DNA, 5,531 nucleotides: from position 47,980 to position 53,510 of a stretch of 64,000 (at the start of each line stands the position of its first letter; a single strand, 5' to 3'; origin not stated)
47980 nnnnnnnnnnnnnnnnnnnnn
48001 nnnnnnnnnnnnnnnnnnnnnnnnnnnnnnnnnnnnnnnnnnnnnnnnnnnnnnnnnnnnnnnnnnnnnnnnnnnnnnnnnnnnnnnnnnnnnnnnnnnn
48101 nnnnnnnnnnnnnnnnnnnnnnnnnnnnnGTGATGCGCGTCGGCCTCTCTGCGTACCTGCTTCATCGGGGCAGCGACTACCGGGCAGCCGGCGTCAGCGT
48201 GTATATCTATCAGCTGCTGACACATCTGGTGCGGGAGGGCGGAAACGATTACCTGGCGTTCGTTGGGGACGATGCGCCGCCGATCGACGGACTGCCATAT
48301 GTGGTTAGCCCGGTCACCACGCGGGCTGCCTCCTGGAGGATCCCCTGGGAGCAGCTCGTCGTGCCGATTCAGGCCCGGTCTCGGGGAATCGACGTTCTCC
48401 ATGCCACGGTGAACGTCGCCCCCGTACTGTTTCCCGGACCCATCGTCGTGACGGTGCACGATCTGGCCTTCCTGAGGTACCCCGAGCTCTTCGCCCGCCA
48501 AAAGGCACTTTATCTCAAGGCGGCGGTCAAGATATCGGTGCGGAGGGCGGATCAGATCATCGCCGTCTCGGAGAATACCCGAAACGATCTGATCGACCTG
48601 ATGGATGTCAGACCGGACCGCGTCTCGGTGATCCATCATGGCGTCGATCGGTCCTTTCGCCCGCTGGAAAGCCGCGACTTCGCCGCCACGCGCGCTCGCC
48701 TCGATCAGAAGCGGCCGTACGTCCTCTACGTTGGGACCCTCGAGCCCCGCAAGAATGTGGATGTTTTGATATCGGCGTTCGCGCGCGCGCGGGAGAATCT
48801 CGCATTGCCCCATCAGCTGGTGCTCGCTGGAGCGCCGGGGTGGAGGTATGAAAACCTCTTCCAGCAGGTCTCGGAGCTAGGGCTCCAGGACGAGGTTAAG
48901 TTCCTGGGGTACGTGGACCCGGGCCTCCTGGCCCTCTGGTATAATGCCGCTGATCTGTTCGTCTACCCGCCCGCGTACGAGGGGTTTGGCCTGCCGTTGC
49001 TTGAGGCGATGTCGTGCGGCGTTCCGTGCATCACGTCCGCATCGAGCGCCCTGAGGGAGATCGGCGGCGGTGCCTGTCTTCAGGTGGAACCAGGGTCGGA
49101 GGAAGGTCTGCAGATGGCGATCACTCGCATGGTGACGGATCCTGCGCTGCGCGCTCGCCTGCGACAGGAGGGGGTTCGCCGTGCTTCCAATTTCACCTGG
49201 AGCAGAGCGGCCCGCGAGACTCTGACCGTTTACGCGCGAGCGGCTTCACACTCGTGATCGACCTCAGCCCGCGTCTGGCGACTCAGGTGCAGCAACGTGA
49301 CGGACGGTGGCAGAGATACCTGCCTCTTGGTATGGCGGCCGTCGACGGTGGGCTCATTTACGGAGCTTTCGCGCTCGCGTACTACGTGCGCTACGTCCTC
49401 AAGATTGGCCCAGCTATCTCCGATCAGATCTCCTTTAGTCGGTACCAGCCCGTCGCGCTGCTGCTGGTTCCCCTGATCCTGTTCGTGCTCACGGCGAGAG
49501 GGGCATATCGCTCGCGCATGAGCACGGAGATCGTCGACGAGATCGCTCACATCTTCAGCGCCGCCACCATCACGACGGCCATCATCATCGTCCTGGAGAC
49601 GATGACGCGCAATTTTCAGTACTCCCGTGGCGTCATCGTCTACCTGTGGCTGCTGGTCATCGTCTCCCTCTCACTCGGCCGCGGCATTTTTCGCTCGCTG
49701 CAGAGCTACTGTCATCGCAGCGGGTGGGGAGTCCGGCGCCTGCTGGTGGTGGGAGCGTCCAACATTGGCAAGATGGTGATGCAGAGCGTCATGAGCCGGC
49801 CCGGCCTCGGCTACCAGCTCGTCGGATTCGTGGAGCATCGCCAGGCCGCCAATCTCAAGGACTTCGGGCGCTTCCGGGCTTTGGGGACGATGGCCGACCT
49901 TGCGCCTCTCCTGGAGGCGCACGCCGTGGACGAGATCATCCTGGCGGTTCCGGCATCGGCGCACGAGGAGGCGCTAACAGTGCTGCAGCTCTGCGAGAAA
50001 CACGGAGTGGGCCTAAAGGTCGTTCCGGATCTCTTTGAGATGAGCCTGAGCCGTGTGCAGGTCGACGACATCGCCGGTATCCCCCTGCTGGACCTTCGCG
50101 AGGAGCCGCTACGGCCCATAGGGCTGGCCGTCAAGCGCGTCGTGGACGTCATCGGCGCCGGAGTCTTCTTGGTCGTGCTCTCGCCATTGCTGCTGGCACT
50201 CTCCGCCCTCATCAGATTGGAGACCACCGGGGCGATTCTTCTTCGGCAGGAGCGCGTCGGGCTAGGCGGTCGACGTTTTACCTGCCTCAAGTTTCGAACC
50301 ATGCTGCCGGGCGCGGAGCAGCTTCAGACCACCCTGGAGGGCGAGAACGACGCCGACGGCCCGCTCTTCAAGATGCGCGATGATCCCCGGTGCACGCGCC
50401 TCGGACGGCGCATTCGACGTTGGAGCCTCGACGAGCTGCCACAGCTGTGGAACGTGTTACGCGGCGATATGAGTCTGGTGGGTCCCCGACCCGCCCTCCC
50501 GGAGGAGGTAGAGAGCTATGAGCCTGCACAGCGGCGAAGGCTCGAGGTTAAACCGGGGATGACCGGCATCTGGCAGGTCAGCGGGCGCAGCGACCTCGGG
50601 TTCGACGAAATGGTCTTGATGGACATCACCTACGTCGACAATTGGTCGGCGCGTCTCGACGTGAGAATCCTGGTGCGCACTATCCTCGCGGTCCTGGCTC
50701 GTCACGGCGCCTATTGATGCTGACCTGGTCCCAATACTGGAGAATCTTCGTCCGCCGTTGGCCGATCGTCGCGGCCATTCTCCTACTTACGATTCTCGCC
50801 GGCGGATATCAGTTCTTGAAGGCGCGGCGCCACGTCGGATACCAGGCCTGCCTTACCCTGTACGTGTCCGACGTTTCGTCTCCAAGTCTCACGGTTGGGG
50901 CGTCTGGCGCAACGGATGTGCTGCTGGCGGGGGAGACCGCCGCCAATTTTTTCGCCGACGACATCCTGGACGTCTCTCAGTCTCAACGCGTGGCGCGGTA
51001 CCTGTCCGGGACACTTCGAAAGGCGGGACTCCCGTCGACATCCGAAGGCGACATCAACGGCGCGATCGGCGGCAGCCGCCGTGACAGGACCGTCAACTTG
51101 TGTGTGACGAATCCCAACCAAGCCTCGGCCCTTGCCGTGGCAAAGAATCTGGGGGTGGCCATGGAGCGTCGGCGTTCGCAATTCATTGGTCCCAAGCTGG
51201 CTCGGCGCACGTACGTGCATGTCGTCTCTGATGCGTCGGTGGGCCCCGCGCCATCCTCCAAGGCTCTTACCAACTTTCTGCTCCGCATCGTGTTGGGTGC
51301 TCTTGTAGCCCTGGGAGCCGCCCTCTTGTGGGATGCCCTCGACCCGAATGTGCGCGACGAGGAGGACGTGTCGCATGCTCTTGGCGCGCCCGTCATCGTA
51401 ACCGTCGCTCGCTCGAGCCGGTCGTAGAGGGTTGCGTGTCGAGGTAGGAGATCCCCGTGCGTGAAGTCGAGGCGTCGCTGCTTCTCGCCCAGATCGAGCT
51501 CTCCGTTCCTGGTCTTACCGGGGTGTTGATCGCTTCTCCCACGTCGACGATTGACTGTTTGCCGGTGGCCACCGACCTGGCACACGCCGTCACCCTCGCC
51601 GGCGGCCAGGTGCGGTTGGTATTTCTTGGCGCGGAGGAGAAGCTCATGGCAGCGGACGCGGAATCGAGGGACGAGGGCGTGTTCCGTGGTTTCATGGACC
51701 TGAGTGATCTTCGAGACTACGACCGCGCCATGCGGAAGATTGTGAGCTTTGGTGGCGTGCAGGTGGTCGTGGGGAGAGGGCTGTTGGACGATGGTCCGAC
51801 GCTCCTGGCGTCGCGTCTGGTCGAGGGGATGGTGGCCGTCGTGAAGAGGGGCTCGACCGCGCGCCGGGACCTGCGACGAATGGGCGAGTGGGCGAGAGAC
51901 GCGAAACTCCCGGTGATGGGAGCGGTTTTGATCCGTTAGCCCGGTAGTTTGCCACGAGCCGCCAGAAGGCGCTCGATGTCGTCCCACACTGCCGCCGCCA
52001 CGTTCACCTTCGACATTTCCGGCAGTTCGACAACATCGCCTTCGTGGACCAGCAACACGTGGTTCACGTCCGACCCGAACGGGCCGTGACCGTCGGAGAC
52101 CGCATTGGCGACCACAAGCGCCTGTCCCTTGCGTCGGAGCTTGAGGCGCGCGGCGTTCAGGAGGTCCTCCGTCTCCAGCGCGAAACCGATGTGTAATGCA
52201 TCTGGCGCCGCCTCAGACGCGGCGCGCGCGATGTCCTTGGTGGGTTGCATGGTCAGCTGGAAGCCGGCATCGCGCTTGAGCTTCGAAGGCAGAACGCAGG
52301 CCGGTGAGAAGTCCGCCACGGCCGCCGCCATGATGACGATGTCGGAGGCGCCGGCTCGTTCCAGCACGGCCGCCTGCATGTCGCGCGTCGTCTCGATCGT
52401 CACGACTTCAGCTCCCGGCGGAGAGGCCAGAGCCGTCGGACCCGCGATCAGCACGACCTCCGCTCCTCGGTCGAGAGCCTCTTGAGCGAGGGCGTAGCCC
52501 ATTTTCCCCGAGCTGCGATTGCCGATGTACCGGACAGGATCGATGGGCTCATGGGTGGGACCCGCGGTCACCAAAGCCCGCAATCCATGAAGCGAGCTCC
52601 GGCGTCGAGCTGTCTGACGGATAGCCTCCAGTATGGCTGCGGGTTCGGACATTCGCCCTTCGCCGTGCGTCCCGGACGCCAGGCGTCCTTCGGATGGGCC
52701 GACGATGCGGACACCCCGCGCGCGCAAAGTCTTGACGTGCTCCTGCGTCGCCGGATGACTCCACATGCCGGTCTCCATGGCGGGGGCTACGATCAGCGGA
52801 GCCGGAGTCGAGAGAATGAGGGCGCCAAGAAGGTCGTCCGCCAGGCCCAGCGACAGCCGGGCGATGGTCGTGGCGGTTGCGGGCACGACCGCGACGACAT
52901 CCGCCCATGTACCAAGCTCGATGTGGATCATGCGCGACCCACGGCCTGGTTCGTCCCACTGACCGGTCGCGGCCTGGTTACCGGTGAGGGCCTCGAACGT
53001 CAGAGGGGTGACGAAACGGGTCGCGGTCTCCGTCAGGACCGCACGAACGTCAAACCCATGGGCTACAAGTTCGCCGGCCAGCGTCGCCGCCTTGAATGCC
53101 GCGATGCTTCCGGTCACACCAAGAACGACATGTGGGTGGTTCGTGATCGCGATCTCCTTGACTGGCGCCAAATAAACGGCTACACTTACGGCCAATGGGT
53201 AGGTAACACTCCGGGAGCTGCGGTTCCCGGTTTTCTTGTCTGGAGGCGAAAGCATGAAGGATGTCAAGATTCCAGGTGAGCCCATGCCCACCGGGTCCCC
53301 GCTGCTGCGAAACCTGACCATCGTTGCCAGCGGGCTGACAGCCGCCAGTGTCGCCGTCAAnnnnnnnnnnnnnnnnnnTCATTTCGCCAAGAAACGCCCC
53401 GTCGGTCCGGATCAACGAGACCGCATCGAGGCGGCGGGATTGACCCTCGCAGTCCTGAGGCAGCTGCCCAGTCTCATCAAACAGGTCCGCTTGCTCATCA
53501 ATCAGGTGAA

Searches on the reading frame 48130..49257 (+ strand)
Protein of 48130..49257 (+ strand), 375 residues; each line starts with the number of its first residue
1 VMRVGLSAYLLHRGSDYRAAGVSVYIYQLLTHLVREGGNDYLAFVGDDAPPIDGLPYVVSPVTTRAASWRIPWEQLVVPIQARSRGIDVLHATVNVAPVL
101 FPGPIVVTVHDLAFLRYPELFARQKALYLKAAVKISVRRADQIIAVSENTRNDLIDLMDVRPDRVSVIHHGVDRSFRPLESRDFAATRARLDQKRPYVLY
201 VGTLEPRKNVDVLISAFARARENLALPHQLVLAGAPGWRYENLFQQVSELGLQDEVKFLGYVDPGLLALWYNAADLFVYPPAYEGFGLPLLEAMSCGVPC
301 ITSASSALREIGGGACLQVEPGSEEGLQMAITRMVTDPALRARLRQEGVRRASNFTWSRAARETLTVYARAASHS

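Call 39: search_protein_families(library=pfam, proteins=[window:48130-49257:+], max_evalue=0.00001)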
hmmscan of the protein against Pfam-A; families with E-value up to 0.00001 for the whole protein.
window:48130-49257:+ (375 aa): 6 families
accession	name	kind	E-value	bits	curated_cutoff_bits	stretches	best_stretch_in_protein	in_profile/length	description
PF00534.26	Glycos_transf_1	-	1.2e-35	123.1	26.4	1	189-348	9-169/172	Glycosyl transferases group 1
PF13692.12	Glyco_trans_1_4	-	1.2e-29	103.9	27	1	195-337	1-142/142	Glycosyl transferases group 1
PF13439.12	Glyco_transf_4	-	2.5e-20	73.6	28.5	1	21-175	3-169/170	Glycosyltransferase Family 4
PF20706.3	GT4-conflict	-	3e-16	59.8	26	1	137-366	144-356/385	Family 4 Glycosyltransferase in conflict systems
PF13579.12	Glyco_trans_4_4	-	1.5e-09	38.8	29.7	1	21-170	2-157/158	Glycosyl transferase 4-like domain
PF13524.12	Glyco_trans_1_2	-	2.5e-06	27.9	25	1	226-365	15-143/144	Glycosyl transferase-like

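Call 63: search_solved_structures(query=window:48130-49257:+, max_evalue=1e-8)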
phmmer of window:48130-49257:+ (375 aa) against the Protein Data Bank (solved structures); distinct sequences matched with E-value up to 1e-8: 17.
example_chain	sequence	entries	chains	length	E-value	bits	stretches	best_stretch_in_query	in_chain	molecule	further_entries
6kih_A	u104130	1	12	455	1.7e-21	79.9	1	186-368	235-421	Tll1590 protein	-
7qsg_A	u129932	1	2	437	5.1e-20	75.1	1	136-372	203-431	D-inositol 3-phosphate glycosyltransferase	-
3c4q_A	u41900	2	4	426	6.4e-20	74.8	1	137-371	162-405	Predicted glycosyltransferases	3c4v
3c48_A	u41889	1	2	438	6.7e-20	74.7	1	137-371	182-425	Predicted glycosyltransferases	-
6tvp_A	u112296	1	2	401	2.7e-17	66.1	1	95-371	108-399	Alpha-maltose-1-phosphate synthase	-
4xso_B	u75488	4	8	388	1.4e-13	54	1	97-344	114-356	Alr3699 protein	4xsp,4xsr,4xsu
6n1x_A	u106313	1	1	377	2.8e-13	52.9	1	129-345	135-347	Glycosyltransferase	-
6d9t_A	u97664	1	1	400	3.2e-13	52.7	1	129-345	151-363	Glycosyl transferase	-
2jjm_A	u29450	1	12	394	1.7e-12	50.3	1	131-344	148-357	GLYCOSYL TRANSFERASE, GROUP 1 FAMILY PROTEIN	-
3mbo_A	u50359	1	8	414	2e-12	50.1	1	131-344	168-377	Glycosyltransferase, group 1 family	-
3oka_A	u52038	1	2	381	2.4e-11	46.6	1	170-357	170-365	GDP-mannose-dependent alpha-(1-6)-phosphatidylinositol monomannoside mannosyltransferase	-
3okc_A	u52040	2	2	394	2.5e-11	46.5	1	170-357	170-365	GDP-mannose-dependent alpha-(1-6)-phosphatidylinositol monomannoside mannosyltransferase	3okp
5i45_A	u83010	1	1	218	3.1e-10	42.9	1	241-351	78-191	Glycosyl transferases group 1 family protein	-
4n9w_A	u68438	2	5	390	5.9e-10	42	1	197-370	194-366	GDP-mannose-dependent alpha-(1-2)-phosphatidylinositol mannosyltransferase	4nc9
2gej_A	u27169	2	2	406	6.5e-10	41.8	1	197-370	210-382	PHOSPHATIDYLINOSITOL MANNOSYLTRANSFERASE (PimA)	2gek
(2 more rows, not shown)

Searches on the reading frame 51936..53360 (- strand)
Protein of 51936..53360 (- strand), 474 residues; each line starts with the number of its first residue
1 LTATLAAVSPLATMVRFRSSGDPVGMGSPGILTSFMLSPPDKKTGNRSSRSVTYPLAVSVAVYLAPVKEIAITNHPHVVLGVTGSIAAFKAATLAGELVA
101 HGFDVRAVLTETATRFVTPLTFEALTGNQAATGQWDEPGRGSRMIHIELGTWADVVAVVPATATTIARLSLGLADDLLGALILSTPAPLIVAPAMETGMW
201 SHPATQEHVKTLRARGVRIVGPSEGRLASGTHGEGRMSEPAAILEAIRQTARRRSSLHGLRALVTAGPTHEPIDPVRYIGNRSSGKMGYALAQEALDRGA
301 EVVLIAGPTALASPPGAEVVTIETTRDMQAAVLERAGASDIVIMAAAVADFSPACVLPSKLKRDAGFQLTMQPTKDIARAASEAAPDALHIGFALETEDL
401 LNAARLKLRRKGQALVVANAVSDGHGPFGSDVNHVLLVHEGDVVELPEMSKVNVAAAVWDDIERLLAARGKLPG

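Call 40: search_protein_families(library=pfam, proteins=[window:51936-53360:-], max_evalue=0.00001)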
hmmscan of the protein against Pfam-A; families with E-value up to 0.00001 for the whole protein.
window:51936-53360:- (474 aa): 2 families
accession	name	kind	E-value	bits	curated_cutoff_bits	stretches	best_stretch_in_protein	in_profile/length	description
PF04127.22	DFP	-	1.3e-62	211.4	22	1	257-437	1-185/186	DNA/pantothenate metabolism flavoprotein C-terminal domain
PF02441.25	Flavoprotein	-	2.8e-30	105.5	22.7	1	77-249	2-160/162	Flavoprotein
